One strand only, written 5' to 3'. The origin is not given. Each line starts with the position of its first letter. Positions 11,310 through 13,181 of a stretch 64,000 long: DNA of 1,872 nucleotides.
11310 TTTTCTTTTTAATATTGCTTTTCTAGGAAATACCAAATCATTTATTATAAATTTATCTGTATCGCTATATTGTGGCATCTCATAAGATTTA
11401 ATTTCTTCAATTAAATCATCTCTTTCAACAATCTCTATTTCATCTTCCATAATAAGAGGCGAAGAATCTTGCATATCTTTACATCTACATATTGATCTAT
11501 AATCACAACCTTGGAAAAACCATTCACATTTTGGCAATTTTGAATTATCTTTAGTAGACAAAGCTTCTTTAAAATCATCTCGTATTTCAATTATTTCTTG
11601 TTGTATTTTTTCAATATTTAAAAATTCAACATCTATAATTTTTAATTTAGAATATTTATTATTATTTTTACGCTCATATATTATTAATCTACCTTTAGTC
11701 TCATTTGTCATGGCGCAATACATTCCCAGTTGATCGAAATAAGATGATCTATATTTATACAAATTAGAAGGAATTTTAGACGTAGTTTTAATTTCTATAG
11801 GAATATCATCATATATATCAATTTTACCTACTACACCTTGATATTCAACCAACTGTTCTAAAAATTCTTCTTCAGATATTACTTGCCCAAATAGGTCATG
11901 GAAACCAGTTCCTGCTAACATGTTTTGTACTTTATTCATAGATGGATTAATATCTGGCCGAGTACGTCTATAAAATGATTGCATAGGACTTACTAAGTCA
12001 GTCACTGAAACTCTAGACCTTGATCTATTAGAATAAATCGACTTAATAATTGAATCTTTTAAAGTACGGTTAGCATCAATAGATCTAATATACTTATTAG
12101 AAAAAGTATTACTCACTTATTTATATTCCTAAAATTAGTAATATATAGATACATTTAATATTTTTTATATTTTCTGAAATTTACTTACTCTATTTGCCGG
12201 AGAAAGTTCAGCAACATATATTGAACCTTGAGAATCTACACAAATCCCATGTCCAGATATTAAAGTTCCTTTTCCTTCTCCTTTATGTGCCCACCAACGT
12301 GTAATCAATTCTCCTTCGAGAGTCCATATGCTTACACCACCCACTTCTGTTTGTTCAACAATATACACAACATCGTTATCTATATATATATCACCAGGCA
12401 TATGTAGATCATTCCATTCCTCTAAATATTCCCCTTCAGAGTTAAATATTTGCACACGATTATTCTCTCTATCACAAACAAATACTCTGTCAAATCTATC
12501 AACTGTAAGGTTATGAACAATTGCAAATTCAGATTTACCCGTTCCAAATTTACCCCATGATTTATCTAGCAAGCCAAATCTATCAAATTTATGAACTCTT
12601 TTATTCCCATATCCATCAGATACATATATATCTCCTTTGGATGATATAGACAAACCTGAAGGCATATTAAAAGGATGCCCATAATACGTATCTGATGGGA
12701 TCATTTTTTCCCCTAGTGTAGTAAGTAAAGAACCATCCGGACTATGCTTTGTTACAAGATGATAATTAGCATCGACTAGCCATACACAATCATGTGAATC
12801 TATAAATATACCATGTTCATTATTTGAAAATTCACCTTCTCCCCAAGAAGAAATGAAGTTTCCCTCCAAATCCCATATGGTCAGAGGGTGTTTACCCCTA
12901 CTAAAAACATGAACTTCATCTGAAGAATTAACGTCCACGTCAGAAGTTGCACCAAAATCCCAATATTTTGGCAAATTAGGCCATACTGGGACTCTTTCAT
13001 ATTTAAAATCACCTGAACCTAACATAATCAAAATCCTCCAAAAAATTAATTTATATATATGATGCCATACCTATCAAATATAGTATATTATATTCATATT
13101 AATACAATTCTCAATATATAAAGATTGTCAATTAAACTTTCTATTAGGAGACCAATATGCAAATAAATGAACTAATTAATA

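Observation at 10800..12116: Internally duplicated Cas4/RecB-like nuclease with two non-canonical four-Cys clusters; second copy looks catalytically dead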

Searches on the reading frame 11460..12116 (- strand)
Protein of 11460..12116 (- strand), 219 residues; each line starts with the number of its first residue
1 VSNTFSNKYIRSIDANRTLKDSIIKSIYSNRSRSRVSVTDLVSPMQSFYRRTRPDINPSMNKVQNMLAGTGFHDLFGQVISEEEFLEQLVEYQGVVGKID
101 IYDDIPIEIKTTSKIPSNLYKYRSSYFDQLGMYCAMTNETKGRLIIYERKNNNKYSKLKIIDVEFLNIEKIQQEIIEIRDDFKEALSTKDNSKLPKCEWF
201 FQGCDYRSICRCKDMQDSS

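Call 3: search_protein_families(library=pfam, proteins=[window:11460-12116:-], max_evalue=1)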
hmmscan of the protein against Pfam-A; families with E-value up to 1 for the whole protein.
window:11460-12116:- (219 aa): 2 families
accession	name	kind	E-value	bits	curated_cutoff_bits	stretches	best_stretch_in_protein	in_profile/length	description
PF12705.13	PDDEXK_1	-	0.0016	18.8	22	1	96-211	125-247/247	PD-(D/E)XK nuclease superfamily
PF04344.18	CheZ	-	0.04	14.2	30.7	1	33-82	88-137/203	Chemotaxis phosphatase, CheZ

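Call 4: search_protein_families(library=ncbifam, proteins=[window:11460-12116:-], max_evalue=1)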
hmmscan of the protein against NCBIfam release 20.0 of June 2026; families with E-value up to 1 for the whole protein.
window:11460-12116:- (219 aa): 1 family
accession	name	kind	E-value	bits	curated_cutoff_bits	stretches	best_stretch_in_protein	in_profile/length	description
NF000755.0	PRK00046.1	equivalog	0.16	10.6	277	1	118-180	160-221/343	UDP-N-acetylmuramate dehydrogenase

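Call 23: search_protein_families(library=padloc, proteins=[window:11460-12116:-], max_evalue=1)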
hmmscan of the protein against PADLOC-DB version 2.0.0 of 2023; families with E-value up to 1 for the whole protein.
window:11460-12116:- (219 aa): 3 families
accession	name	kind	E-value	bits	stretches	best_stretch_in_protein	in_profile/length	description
PDLC00944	Cas4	-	5.5e-05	21.4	1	95-210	72-176/177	Cas4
PDLC01132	PD_DExK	-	0.0006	17.4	1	124-210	142-229/231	PDDEXK_1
PDLC00060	DruK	-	0.0029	15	1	125-211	174-260/347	PD-(D/E)XK nuclease superfamily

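Call 24: search_protein_families(library=phrogs, proteins=[window:11460-12116:-], max_evalue=1)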
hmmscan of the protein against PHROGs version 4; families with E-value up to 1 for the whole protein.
window:11460-12116:- (219 aa): 4 families
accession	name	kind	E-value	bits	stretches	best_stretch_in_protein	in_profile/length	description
phrog_1706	-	DNA, RNA and nucleotide metabolism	1.1e-18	68.7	1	26-211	40-243/293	CRISPR/Cas system associated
phrog_21632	-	unknown function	0.052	14.8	1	13-66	52-101/120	-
phrog_1990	-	DNA, RNA and nucleotide metabolism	0.12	12.7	1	119-217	150-242/290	Cas4-domain exonuclease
phrog_15803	-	other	0.33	11.8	1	121-153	6-35/46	lipoprotein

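Call 36: search_solved_structures(query=A3, max_evalue=10, show_alignments=3)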
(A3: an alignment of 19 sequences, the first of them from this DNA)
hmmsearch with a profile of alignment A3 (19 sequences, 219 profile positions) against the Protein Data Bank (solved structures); distinct sequences matched with E-value up to 10: 5.
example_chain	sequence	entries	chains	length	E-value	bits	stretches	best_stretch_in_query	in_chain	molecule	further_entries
5z51_B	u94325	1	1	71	0.17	15.2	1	48-92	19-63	DNA primase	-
6pwb_AL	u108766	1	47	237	0.65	13.3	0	140-187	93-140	Flagellar coiling protein A (FcpA)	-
5z51_A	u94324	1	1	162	0.82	13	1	47-91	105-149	DNA primase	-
6nqw_A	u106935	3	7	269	0.88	12.9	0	140-187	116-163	Flagellar coiling protein A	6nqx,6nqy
10lm_L1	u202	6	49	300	1.1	12.5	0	140-187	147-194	Flagellar Coiling Protein FcpA | Bacterial flagellar sheath protein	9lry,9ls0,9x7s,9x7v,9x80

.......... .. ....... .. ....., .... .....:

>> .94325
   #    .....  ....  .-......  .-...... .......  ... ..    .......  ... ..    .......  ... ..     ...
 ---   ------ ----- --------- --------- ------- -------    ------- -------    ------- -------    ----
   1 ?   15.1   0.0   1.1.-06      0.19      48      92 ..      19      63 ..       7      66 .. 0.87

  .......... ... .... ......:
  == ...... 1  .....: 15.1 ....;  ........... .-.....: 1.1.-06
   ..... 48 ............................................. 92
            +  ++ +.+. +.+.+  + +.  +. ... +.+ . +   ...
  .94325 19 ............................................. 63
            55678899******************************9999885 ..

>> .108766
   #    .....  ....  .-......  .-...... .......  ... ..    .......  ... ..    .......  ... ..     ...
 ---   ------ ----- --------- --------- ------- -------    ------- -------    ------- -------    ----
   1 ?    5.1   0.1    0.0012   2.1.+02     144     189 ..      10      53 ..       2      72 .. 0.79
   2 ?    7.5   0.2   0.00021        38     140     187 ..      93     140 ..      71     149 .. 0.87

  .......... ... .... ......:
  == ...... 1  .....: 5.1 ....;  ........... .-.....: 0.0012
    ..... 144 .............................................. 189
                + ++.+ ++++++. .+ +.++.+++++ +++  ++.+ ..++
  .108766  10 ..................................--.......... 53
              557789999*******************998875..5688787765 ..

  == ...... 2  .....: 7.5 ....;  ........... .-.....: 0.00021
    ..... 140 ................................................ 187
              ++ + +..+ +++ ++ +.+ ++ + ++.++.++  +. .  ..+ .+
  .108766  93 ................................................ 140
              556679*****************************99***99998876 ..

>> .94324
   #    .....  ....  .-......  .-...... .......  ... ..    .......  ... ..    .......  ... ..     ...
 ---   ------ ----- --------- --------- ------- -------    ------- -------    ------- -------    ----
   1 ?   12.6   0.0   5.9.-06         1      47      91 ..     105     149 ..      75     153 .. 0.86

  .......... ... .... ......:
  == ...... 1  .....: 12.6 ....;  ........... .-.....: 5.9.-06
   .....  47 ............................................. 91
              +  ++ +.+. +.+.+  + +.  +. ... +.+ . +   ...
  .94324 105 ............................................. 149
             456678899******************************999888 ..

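Call 48: search_protein_representatives(alignment_id=A3)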
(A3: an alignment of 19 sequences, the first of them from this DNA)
Query: 19 sequences, 219 profile positions. Proteins with E-value up to 0.001 (for the whole library): 689; up to 1e-10: 333; up to 1e-30: 106. The best 150 are listed.
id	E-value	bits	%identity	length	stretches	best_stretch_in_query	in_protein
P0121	3.1e-112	390.4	-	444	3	4-218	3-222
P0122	1.5e-107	375.1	-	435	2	5-216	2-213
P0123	1.9e-101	355.1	-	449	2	9-216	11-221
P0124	1.0e-96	339.6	-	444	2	8-217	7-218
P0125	3.8e-94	331.2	-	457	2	7-216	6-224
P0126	1.8e-89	315.9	-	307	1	3-216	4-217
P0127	7.3e-89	314.0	-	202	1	4-204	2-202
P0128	7.0e-87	307.5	-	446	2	9-216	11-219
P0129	1.0e-84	300.4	-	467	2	15-214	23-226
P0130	2.3e-84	299.2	-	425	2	7-217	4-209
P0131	3.3e-81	289.0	-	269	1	8-215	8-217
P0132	2.5e-80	286.1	-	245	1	1-214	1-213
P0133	1.0e-77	277.6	-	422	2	10-218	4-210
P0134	2.2e-75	269.9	-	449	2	7-213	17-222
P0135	1.9e-71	257.0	-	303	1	45-216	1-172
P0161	2.9e-51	191.0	-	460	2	20-216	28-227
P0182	1.0e-45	172.9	-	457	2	24-218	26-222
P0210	1.2e-35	140.0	-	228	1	30-211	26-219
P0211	1.6e-35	139.6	-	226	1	20-211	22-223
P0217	5.6e-35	137.8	-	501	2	15-217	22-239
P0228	2.7e-29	119.2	-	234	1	20-211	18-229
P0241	1.0e-26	110.8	-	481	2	38-217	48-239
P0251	1.4e-24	103.8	-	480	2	4-217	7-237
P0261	5.6e-23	98.6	-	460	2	9-217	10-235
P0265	9.5e-23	97.8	-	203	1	16-211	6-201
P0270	2.2e-22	96.6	-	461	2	32-217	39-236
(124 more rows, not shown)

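Call 53: search_protein_families(library=pfam, proteins=[P0161, P0182, P0217, P0241, P0251, P0261, P0210, P0211, P0228, P0265], max_evalue=0.01)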
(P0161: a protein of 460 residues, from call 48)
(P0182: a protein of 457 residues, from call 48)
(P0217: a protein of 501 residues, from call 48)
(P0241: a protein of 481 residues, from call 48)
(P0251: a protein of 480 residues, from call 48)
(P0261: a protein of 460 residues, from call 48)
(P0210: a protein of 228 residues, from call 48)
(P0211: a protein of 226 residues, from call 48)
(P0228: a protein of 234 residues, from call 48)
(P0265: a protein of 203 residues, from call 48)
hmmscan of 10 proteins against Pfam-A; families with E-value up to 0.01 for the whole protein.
P0161 (460 aa): 0 families

P0182 (457 aa): 1 family
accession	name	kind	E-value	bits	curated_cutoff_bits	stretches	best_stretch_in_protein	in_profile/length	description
PF12705.13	PDDEXK_1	-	1.2e-05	25.9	22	0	383-444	186-246/247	PD-(D/E)XK nuclease superfamily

P0217 (501 aa): 0 families

P0241 (481 aa): 0 families

P0251 (480 aa): 0 families

P0261 (460 aa): 0 families

P0210 (228 aa): 2 families
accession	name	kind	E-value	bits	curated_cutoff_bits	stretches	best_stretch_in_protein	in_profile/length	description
PF12705.13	PDDEXK_1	-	4.2e-07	30.6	22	1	81-218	110-246/247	PD-(D/E)XK nuclease superfamily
PF12684.13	DUF3799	-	0.0037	17.5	26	1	91-169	109-196/233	PDDEXK-like domain of unknown function (DUF3799)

P0211 (226 aa): 3 families
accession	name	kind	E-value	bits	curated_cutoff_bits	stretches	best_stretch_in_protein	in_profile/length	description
PF12705.13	PDDEXK_1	-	2.2e-09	38.1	22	1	83-222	105-246/247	PD-(D/E)XK nuclease superfamily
PF12684.13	DUF3799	-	0.00039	20.7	26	1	73-208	83-223/233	PDDEXK-like domain of unknown function (DUF3799)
PF01930.23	Cas_Cas4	-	0.0024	18.4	22.7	0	72-223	34-159/160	Domain of unknown function DUF83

P0228 (234 aa): 0 families

P0265 (203 aa): 2 families
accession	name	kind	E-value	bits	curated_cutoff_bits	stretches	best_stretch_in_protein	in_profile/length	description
PF12705.13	PDDEXK_1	-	4.1e-06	27.3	22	1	73-200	108-246/247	PD-(D/E)XK nuclease superfamily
PF01930.23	Cas_Cas4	-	0.00014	22.5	22.7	1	29-200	3-158/160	Domain of unknown function DUF83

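Call 66: list_cluster_members(proteins=[P0161, P0182, P0217, P0241, P0251, P0261, P0270, P0210, P0211, P0265])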
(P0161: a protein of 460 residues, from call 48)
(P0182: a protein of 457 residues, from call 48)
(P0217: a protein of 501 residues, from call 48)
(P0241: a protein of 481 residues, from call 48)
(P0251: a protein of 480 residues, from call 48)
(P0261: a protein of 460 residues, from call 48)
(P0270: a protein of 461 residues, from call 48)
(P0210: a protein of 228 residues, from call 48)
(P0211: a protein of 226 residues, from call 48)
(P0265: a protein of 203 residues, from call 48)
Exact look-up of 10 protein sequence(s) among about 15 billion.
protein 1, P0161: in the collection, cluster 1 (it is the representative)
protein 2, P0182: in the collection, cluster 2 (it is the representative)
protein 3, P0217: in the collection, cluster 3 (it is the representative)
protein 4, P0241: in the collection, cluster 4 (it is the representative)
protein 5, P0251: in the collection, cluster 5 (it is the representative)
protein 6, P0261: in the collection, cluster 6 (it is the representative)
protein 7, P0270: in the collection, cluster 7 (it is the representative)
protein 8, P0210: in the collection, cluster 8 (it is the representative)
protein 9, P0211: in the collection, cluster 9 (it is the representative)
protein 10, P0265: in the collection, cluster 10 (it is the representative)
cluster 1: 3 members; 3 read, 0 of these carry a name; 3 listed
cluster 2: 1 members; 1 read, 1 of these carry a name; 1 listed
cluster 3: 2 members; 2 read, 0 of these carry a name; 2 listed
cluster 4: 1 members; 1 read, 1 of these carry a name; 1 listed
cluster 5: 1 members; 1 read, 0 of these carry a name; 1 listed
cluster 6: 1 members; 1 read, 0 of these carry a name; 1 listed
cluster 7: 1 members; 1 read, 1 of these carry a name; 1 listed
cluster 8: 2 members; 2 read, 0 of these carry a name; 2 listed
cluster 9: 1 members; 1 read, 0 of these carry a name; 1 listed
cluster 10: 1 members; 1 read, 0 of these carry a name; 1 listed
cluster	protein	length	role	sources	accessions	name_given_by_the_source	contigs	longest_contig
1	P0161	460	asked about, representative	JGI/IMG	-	-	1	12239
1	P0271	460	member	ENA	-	-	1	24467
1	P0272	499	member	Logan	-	-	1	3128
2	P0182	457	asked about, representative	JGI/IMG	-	hypothetical protein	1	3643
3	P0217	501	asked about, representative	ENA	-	-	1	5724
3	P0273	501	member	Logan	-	-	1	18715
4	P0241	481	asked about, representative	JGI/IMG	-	hypothetical protein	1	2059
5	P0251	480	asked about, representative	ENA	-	-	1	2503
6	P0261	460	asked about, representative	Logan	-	-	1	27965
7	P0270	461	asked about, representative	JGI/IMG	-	hypothetical protein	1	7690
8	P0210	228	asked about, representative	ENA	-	-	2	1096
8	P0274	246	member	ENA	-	-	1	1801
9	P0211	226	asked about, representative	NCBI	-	-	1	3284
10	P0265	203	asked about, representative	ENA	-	-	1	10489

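Call 67: find_encoding_contigs(protein=P0261, flank=7000, max_places=2)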
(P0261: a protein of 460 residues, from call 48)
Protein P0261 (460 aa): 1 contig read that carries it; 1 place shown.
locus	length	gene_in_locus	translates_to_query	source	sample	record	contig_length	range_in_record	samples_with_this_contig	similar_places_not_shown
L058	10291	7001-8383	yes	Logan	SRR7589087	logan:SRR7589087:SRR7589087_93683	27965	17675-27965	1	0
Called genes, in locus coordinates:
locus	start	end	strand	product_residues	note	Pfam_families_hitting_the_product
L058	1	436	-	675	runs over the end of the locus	PF19590:TrbL_3 (weak)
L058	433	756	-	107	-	PF04956:TrbC (weak), PF18895:T4SS_pilin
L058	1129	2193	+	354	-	-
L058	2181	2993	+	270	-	-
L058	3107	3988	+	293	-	-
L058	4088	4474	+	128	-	-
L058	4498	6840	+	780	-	-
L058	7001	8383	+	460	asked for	-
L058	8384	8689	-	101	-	PF01870:Hjc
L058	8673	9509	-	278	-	PF00589:Phage_integrase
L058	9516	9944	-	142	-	-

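Call 68: find_encoding_contigs(protein=P0271, flank=7000, max_places=2)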
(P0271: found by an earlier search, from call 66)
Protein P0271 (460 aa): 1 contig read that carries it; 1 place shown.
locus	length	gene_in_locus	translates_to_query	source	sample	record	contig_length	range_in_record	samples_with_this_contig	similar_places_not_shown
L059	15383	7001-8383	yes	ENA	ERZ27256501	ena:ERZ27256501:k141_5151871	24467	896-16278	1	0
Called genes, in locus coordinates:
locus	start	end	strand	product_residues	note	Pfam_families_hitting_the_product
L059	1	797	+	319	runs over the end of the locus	PF00005:ABC_tran, PF13304:AAA_21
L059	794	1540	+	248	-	PF01061:ABC2_membrane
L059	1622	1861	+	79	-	-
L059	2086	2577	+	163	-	PF01590:GAF, PF13185:GAF_2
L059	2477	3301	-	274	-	PF02006:PPS_PS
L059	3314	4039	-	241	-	-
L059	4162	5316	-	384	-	PF02771:Acyl-CoA_dh_N, PF02770:Acyl-CoA_dh_M, PF00441:Acyl-CoA_dh_1, PF08028:Acyl-CoA_dh_2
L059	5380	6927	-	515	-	PF00890:FAD_binding_2, PF01266:DAO (faint), PF07992:Pyr_redox_2 (faint), PF02910:Succ_DH_flav_C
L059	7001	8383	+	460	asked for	-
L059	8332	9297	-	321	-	PF00583:Acetyltransf_1, PF08445:FR47 (weak), PF13508:Acetyltransf_7 (weak)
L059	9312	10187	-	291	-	PF13793:Pribosyltran_N, PF00156:Pribosyltran, PF14572:Pribosyl_synth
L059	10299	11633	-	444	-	-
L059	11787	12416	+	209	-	PF04199:Cyclase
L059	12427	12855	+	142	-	-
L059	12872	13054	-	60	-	PF03966:Trm112p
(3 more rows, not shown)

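Call 69: find_homologous_proteins(query=P0161, max_evalue=1e-10)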
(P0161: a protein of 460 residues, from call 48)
Query P0161 (460 aa): 222 proteins with E <= 1e-10 among 8000 candidates; the best 120 are listed.
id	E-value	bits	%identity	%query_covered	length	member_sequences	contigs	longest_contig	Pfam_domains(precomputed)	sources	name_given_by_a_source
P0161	0.0e+0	1023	100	100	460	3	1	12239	-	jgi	-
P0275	8.0e-202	689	69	99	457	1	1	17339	-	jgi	jgi:hypothetical protein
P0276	8.3e-196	669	67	99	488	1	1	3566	-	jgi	-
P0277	3.2e-194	664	67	99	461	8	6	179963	-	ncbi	ncbi:MAG: hypothetical protein ACLPP2_02010 [Thermoplasmata archaeon]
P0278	3.4e-194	664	68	99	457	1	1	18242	-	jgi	jgi:hypothetical protein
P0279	3.8e-192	657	65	99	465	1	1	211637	-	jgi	jgi:hypothetical protein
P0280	1.2e-191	656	66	97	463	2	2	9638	-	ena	-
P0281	2.4e-191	655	66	97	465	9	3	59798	-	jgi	-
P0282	7.7e-191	653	66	99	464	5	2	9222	-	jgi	-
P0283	9.1e-191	653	66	97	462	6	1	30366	-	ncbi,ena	ncbi:MAG TPA: hypothetical protein VGG32_05240 [Thermoplasmata archaeon]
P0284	2.3e-190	651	67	96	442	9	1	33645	-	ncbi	ncbi:MAG: hypothetical protein ACLP8Y_05195 [Thermoplasmata archaeon]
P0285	1.4e-189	649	66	100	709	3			-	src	-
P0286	7.8e-189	646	65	97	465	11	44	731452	-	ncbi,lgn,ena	ncbi:MAG: hypothetical protein ABR888_05135 [Thermoplasmata archaeon]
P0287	1.8e-188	645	66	95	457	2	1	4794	-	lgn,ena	-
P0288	2.0e-188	645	64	99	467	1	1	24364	-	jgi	jgi:hypothetical protein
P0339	5.3e-141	489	54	99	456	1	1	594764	-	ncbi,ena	-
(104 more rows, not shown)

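Call 70: find_encoding_contigs(protein=P0286, flank=6000, max_places=3)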
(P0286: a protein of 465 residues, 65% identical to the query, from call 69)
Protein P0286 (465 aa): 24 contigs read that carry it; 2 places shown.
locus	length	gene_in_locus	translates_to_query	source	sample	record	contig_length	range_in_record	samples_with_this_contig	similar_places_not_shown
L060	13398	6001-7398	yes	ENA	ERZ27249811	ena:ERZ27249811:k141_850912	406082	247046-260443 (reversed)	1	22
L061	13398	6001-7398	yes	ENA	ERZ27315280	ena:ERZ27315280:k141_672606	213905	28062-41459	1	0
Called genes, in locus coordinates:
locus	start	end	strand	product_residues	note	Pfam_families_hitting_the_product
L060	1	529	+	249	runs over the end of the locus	PF01061:ABC2_membrane, PF12698:ABC2_membrane_3 (weak)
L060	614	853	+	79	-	-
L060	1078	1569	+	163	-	PF01590:GAF, PF13185:GAF_2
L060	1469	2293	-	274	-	PF02006:PPS_PS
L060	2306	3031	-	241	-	-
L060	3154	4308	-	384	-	PF02771:Acyl-CoA_dh_N, PF02770:Acyl-CoA_dh_M, PF00441:Acyl-CoA_dh_1, PF08028:Acyl-CoA_dh_2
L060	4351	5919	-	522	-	PF00890:FAD_binding_2, PF01266:DAO (faint), PF07992:Pyr_redox_2 (faint), PF02910:Succ_DH_flav_C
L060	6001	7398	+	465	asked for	-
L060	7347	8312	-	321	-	PF00583:Acetyltransf_1, PF08445:FR47 (weak), PF13508:Acetyltransf_7 (weak)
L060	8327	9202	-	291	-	PF13793:Pribosyltran_N, PF00156:Pribosyltran, PF14572:Pribosyl_synth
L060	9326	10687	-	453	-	-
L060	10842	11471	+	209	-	PF04199:Cyclase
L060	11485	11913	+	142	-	-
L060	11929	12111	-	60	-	PF03966:Trm112p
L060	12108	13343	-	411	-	PF00009:GTP_EFTU, PF09173:eIF2_C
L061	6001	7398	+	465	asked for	-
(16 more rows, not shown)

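Call 71: find_encoding_contigs(protein=P0339, flank=6000, max_places=2)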
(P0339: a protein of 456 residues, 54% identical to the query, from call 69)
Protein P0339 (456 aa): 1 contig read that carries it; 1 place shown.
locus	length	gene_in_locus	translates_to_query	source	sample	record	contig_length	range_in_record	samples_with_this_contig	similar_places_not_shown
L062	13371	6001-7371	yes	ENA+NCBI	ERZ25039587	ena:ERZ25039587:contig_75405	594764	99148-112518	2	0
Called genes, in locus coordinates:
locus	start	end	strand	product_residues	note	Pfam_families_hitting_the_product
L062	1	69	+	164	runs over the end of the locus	PF01590:GAF, PF13185:GAF_2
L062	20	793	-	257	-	PF02006:PPS_PS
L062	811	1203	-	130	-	-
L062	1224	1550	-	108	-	-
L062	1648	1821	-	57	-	-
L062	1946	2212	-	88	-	-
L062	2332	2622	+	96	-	-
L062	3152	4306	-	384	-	PF02771:Acyl-CoA_dh_N, PF02770:Acyl-CoA_dh_M, PF00441:Acyl-CoA_dh_1, PF08028:Acyl-CoA_dh_2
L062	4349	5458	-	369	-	PF00890:FAD_binding_2, PF02910:Succ_DH_flav_C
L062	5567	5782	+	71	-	-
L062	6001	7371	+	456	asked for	-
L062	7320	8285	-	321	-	PF00583:Acetyltransf_1, PF13673:Acetyltransf_10 (weak), PF08445:FR47 (weak), PF13508:Acetyltransf_7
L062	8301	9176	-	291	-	PF13793:Pribosyltran_N, PF00156:Pribosyltran, PF14572:Pribosyl_synth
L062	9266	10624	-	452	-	-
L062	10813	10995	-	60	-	PF03966:Trm112p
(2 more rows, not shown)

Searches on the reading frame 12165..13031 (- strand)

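Call 3: search_protein_families(library=pfam, proteins=[window:12165-13031:-], max_evalue=1)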
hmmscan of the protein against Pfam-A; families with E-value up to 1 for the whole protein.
window:12165-13031:- (288 aa): 6 families
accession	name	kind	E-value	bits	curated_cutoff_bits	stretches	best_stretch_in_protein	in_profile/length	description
PF01436.27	NHL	-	1.8e-18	66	20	3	121-149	1-28/28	NHL repeat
PF06739.17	SBBP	-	1e-06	29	20.5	1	253-274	8-29/38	Beta-propeller repeat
PF08450.18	SGL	-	5e-05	23.5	26.3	0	74-105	188-219/246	SMP-30/Gluconolactonase/LRE-like region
PF17170.10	DUF5128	-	0.0016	18.1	22.9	1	132-206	53-128/321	6-bladed beta-propeller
PF25021.1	TEN_NHL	-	0.0044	16.5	27.1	0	121-147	329-354/357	Teneurin NHL domain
PF07494.17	Reg_prop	-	0.17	12.7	20.4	0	262-274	9-21/24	Two component regulator propeller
